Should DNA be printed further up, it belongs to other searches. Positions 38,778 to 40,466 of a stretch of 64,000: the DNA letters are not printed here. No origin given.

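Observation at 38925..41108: Single polypeptide joining an LPS-kinase fold to a glycoside-hydrolase-like barrel with non-canonical catalytic motifs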

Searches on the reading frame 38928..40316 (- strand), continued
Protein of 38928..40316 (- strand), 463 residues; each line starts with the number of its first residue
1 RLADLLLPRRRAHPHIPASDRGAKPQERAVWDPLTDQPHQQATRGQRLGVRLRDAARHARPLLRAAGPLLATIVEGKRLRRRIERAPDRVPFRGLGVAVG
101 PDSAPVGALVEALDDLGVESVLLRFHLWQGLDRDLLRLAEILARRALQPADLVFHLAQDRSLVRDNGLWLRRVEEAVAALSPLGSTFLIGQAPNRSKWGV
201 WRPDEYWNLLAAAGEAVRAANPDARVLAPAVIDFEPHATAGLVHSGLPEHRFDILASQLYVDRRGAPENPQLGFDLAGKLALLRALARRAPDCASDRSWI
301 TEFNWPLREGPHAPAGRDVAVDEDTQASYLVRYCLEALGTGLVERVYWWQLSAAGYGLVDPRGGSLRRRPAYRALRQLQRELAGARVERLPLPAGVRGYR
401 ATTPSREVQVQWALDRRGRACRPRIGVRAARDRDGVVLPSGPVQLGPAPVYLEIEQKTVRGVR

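Call 66: list_cluster_members(proteins=[P0190, P0191, P0194, P0195, P0201, P0202, P0217, P0245, P0254, P0291])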
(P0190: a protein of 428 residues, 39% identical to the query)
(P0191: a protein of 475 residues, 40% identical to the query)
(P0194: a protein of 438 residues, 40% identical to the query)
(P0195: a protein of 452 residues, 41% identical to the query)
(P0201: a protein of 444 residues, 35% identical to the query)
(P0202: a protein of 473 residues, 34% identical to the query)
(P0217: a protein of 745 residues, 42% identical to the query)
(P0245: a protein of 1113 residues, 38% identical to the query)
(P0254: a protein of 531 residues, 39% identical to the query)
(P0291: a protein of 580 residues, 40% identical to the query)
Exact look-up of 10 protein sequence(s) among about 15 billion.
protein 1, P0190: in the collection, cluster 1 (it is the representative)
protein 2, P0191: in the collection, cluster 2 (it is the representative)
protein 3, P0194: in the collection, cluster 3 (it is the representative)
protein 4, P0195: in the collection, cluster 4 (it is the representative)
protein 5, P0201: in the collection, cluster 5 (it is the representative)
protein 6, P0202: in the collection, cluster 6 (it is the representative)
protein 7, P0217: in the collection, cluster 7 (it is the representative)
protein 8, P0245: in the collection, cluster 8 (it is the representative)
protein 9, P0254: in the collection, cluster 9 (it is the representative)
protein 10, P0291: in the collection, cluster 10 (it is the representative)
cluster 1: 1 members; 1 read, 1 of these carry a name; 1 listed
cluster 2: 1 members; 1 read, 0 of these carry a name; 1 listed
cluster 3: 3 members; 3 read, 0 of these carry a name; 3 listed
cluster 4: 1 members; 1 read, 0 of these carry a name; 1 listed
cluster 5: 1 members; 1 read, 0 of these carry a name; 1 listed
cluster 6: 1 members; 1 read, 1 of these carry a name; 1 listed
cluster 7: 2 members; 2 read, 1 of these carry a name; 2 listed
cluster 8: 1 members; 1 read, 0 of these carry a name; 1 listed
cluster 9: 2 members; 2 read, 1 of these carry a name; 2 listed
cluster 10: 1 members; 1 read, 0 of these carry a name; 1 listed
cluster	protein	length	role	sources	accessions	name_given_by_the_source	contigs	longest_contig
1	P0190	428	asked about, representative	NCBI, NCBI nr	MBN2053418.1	hypothetical protein JW905_00765 [bacterium] | hypothetical protein [candidate division CSSED10-310 bacterium]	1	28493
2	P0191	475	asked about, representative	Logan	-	-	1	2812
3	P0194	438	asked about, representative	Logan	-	-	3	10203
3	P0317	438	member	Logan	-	-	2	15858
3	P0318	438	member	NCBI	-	-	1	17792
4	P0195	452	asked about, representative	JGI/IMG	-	-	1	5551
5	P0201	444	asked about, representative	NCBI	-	-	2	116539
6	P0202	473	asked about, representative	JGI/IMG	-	hypothetical protein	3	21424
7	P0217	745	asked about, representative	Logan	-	-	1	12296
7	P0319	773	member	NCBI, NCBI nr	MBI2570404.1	MAG: hypothetical protein HYV63_25675 [Candidatus Schekmanbacteria bacterium] | hypothetical protein [Candidatus Schekmanbacteria bacterium]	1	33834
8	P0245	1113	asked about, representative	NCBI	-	-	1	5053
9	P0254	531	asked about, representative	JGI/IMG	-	hypothetical protein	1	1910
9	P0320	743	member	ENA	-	-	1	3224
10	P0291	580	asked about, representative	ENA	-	-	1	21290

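Call 67: find_encoding_contigs(protein=P0201, flank=8000, max_places=1)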
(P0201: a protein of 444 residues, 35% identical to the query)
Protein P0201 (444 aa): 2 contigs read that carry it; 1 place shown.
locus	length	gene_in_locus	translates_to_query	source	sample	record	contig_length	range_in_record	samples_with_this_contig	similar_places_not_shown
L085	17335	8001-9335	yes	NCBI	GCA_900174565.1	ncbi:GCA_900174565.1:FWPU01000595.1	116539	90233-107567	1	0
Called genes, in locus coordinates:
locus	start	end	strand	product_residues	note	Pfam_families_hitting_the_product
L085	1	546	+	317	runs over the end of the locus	PF03308:MeaB, PF00009:GTP_EFTU (faint), PF02492:cobW (faint)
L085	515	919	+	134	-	PF00903:Glyoxalase, PF13468:Glyoxalase_3 (weak), PF13669:Glyoxalase_4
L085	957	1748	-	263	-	PF02463:SMC_N, PF00005:ABC_tran, PF13304:AAA_21 (weak)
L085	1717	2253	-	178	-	-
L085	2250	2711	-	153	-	PF01891:CbiM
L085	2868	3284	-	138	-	PF01402:RHH_1 (faint), PF08753:NikR_C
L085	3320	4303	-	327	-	PF13557:Phenol_MetA_deg (weak)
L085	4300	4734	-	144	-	-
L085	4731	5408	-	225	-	PF10670:DUF4198 (weak)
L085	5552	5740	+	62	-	PF03966:Trm112p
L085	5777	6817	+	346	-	PF00534:Glycos_transf_1 (faint), PF01075:Glyco_transf_9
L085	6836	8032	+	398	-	PF04932:Wzy_C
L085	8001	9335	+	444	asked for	-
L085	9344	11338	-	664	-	PF00884:Sulfatase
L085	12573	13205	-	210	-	PF01596:Methyltransf_3, PF01135:PCMT (weak), PF13578:Methyltransf_24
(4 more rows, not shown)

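Call 68: find_encoding_contigs(protein=P0319, flank=8000, max_places=1)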
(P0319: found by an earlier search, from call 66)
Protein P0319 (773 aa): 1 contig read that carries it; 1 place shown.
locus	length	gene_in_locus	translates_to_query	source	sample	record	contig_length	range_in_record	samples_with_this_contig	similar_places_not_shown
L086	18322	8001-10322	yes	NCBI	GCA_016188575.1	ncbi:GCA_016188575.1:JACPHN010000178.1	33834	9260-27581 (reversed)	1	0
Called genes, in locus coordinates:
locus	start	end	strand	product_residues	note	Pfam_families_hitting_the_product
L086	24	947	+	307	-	PF00535:Glycos_transf_2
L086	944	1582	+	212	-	PF01209:Ubie_methyltran (weak), PF13489:Methyltransf_23, PF08241:Methyltransf_11, PF08242:Methyltransf_12, PF13649:Methyltransf_25, PF13847:Methyltransf_31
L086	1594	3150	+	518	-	PF03315:SDH_beta, PF01842:ACT (weak), PF03313:SDH_alpha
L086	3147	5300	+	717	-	-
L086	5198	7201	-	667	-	PF13428:TPR_14 (faint), PF13424:TPR_12 (faint), PF00515:TPR_1 (faint), PF07719:TPR_2 (faint), PF13176:TPR_7 (faint), PF13181:TPR_8 (faint), PF13432:TPR_16 (weak), PF14559:TPR_19 (weak)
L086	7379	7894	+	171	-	PF07963:N_methyl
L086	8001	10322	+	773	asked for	PF06293:Kdo (weak)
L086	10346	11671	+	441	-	PF13638:PIN_4, PF02562:PhoH, PF13604:AAA_30 (faint), PF13245:AAA_19 (faint)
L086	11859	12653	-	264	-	PF05219:DREV, PF13649:Methyltransf_25 (faint), PF13489:Methyltransf_23, PF08241:Methyltransf_11, PF08242:Methyltransf_12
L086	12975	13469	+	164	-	-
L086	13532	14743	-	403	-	PF28597:T2SSF_N, PF00482:T2SSF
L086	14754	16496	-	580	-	PF05157:MshEN, PF00437:T2SSE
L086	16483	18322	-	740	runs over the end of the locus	PF21305:type_II_gspD_N0, PF03958:Secretin_N, PF00263:Secretin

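Call 69: find_encoding_contigs(protein=P0190, flank=7000, max_places=1)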
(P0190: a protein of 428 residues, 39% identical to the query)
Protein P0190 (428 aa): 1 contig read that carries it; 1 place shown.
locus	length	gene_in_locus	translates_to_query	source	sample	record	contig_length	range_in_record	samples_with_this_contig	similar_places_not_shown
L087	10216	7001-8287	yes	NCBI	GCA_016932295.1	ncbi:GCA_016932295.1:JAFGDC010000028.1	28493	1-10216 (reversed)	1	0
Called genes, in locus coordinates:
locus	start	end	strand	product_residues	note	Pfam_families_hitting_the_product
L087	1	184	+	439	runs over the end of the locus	PF19289:PmbA_TldD_3rd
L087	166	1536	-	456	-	PF01565:FAD_binding_4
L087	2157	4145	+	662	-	PF07715:Plug, PF00593:TonB_dep_Rec_b-barrel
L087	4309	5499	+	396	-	PF01075:Glyco_transf_9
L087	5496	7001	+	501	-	PF04140:ICMT (weak), PF04191:PEMT, PF06293:Kdo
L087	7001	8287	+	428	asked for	-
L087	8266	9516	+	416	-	-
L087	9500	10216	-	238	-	?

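Call 70: find_encoding_contigs(protein=P0318, flank=7000, max_places=1)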
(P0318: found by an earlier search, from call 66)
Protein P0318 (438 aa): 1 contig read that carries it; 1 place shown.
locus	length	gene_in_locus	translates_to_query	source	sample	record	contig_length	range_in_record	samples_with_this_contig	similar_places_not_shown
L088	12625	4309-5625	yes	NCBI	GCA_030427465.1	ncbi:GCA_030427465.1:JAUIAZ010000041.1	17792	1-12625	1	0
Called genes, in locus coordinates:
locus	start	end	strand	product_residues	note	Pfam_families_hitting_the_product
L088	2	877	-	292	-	?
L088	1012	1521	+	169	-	PF12840:HTH_20 (weak), PF13404:HTH_AsnC-type, PF13412:HTH_24, PF13545:HTH_Crp_2 (weak), PF01037:AsnC_trans_reg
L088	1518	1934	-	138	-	-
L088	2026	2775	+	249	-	PF00165:HTH_AraC (faint), PF12833:HTH_18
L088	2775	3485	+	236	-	PF01177:Asp_Glu_race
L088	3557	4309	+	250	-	PF06293:Kdo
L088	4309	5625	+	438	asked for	-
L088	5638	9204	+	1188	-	PF08448:PAS_4 (faint), PF12860:PAS_7, PF00512:HisKA, PF02518:HATPase_c, PF00072:Response_reg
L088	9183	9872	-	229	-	PF00072:Response_reg, PF00196:GerE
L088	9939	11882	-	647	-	PF16177:ACAS_N, PF00501:AMP-binding, PF13193:AMP-binding_C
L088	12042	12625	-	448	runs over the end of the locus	PF02812:ELFV_dehydrog_N, PF00208:ELFV_dehydrog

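Call 71: find_encoding_contigs(protein=P0202, flank=7000, max_places=1)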
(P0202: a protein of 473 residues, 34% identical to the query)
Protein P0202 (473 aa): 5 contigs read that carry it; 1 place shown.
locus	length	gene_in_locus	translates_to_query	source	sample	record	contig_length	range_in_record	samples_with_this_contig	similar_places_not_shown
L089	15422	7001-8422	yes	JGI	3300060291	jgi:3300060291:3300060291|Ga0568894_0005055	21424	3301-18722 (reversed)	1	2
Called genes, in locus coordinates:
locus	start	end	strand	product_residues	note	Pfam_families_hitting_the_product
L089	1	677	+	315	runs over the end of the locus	PF00070:Pyr_redox (faint), PF00890:FAD_binding_2 (weak), PF01134:GIDA (faint), PF01266:DAO (faint), PF01946:Thi4 (weak), PF07992:Pyr_redox_2, PF13450:NAD_binding_8 (weak), PF13738:Pyr_redox_3, +2 more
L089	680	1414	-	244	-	PF01904:DUF72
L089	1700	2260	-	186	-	-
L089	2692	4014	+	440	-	PF13372:Alginate_exp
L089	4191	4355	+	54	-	-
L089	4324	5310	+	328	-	PF00294:PfkB, PF08543:Phos_pyr_kin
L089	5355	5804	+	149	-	PF05635:23S_rRNA_IVP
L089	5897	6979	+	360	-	PF02568:ThiI (faint), PF18297:NFACT-R_2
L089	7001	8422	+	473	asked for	-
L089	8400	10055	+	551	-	PF02366:PMT, PF13231:PMT_2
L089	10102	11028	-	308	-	PF00977:His_biosynth, PF02581:TMP-TENI (faint), PF01207:Dus (faint), PF05690:ThiG (faint), PF00977:His_biosynth, PF03060:NMO (weak)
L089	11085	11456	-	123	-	PF05635:23S_rRNA_IVP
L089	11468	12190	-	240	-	PF00977:His_biosynth, PF01207:Dus (faint)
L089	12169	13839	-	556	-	PF13231:PMT_2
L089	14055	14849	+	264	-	PF11306:DUF3108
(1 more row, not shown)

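Call 72: find_encoding_contigs(protein=P0291, flank=7000, max_places=1)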
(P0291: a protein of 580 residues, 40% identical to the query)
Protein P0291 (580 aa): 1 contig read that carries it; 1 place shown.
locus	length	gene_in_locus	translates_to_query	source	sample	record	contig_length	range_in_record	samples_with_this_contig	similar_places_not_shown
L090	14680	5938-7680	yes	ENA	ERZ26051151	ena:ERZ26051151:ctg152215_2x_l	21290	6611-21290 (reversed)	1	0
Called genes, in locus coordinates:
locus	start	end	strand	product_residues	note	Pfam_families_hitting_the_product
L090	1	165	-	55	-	?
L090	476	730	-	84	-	PF03279:Lip_A_acyltrans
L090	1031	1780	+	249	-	PF00535:Glycos_transf_2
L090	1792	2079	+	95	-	PF13439:Glyco_transf_4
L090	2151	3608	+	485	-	PF13692:Glyco_trans_1_4 (weak), PF01522:Polysacc_deac_1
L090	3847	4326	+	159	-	-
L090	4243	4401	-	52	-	-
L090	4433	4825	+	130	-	-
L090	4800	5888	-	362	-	PF01075:Glyco_transf_9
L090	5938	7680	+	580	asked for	-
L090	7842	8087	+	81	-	PF19662:DUF6165 (weak)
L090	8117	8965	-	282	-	-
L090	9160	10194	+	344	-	PF01075:Glyco_transf_9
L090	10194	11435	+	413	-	PF04932:Wzy_C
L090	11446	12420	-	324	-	PF01075:Glyco_transf_9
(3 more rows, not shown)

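Call 73: find_encoding_contigs(protein=P0245, flank=7000, max_places=1)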
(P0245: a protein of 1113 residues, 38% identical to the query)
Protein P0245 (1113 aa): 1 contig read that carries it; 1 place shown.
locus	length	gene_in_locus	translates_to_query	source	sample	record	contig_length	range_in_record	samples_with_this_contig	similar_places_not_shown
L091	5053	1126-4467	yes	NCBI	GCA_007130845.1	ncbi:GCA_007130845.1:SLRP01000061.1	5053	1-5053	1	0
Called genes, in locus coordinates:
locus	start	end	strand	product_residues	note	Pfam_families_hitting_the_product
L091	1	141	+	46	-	?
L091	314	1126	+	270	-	PF00535:Glycos_transf_2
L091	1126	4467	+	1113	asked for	PF13439:Glyco_transf_4 (faint), PF00534:Glycos_transf_1, PF13692:Glyco_trans_1_4, PF06293:Kdo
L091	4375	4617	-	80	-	-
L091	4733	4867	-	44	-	-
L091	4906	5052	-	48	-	?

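Call 74: find_encoding_contigs(protein=P0242, flank=7000, max_places=1)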
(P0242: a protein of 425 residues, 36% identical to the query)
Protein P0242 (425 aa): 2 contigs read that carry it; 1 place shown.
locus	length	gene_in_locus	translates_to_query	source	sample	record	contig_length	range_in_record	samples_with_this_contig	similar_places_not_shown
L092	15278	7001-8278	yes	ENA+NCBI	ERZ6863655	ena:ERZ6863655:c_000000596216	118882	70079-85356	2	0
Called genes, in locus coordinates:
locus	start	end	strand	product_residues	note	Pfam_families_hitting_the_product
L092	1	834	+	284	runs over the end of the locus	PF05721:PhyH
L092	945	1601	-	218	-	-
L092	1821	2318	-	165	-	PF00254:FKBP_C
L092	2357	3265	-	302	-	PF03279:Lip_A_acyltrans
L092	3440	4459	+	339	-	PF01075:Glyco_transf_9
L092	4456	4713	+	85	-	-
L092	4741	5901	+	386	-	PF13439:Glyco_transf_4, PF13579:Glyco_trans_4_4 (weak), PF00534:Glycos_transf_1, PF13692:Glyco_trans_1_4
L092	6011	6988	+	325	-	PF05686:Glyco_transf_90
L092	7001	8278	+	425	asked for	-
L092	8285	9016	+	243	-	-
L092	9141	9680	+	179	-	PF04116:FA_hydroxylase (weak), PF10520:Lipid_desat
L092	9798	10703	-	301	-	-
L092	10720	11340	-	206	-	PF08241:Methyltransf_11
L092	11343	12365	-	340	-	PF13692:Glyco_trans_1_4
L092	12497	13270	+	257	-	PF00535:Glycos_transf_2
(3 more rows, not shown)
